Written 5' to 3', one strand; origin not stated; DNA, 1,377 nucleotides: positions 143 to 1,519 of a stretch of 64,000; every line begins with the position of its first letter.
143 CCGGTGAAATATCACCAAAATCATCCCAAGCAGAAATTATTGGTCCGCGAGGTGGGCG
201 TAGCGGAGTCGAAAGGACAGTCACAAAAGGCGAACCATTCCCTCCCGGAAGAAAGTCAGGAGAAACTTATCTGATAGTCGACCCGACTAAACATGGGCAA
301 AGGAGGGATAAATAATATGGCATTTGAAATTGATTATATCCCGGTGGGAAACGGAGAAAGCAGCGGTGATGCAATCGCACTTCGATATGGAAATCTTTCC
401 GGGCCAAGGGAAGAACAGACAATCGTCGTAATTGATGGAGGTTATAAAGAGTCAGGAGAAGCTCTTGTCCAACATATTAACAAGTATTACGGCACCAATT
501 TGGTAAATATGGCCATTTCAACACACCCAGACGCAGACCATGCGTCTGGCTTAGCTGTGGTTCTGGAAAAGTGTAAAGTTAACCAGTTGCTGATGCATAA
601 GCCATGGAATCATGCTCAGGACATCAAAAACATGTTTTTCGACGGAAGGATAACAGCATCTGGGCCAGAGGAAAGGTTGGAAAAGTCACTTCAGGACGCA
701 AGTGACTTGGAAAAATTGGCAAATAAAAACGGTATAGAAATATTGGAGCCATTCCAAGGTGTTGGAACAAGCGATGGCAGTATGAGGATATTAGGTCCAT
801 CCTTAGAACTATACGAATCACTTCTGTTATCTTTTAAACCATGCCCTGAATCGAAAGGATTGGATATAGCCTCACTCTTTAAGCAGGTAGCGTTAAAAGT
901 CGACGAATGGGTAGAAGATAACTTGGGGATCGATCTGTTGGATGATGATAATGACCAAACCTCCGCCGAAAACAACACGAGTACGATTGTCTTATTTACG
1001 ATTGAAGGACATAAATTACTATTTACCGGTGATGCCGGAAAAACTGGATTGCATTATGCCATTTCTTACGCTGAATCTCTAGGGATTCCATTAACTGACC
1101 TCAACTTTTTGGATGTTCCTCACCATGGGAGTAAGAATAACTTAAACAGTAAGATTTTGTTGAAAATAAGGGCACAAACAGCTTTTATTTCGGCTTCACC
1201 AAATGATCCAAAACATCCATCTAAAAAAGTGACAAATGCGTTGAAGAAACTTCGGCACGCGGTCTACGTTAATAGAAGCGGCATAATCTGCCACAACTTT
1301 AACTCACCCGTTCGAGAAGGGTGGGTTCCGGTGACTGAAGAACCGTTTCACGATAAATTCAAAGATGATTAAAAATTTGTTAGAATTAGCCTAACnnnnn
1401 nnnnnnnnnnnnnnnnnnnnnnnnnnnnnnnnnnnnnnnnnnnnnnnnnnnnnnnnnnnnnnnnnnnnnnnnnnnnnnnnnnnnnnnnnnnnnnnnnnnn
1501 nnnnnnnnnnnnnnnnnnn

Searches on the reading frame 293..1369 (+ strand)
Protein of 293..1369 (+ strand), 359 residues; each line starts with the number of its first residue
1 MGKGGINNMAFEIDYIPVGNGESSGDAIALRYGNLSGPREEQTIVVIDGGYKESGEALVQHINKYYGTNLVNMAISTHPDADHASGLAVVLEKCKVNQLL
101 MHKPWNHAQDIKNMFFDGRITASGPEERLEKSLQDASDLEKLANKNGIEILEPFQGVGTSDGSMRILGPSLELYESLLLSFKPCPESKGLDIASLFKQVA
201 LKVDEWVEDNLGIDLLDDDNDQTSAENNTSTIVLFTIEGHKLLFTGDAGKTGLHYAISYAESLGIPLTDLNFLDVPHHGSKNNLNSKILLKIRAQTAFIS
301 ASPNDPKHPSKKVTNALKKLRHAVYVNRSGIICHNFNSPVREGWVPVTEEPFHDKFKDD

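Call 12: search_protein_families(library=pfam, proteins=[window:293-1369:+], max_evalue=0.0001)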
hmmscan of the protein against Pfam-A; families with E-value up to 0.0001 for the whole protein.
window:293-1369:+ (359 aa): 1 family
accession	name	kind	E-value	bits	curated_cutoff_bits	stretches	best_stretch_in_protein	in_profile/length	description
PF00753.33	Lactamase_B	-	2.3e-12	47.7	22.7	1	43-299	16-192/196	Metallo-beta-lactamase superfamily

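Call 40: find_encoding_contigs(protein=window:293-1369:+, flank=10000, max_places=2)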
Protein window:293-1369:+ (359 aa): 2 contigs read that carry it; 1 place shown.
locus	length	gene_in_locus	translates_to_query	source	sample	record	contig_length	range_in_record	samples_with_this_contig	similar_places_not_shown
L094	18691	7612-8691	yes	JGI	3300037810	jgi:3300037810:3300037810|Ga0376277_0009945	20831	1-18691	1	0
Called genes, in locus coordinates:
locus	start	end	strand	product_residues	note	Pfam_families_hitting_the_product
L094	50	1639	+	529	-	PF07669:Eco57I, PF12950:TaqI_C (faint)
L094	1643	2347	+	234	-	-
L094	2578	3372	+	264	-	-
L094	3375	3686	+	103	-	-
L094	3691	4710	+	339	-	PF04326:SLFN_AlbA_2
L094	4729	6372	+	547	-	-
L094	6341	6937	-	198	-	PF06114:Peptidase_M78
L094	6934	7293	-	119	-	PF01381:HTH_3 (weak)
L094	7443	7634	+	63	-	-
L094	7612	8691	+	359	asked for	PF00753:Lactamase_B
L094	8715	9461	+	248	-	-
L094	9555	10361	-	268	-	PF00398:RrnaAD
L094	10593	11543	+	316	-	PF00398:RrnaAD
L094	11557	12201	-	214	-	PF13489:Methyltransf_23, PF02353:CMAS (weak), PF03291:mRNA_G-N7_MeTrfase (faint), PF06325:PrmA, PF13847:Methyltransf_31, PF08241:Methyltransf_11, PF08242:Methyltransf_12, PF13649:Methyltransf_25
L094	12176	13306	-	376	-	PF00155:Aminotran_1_2, PF01041:DegT_DnrJ_EryC1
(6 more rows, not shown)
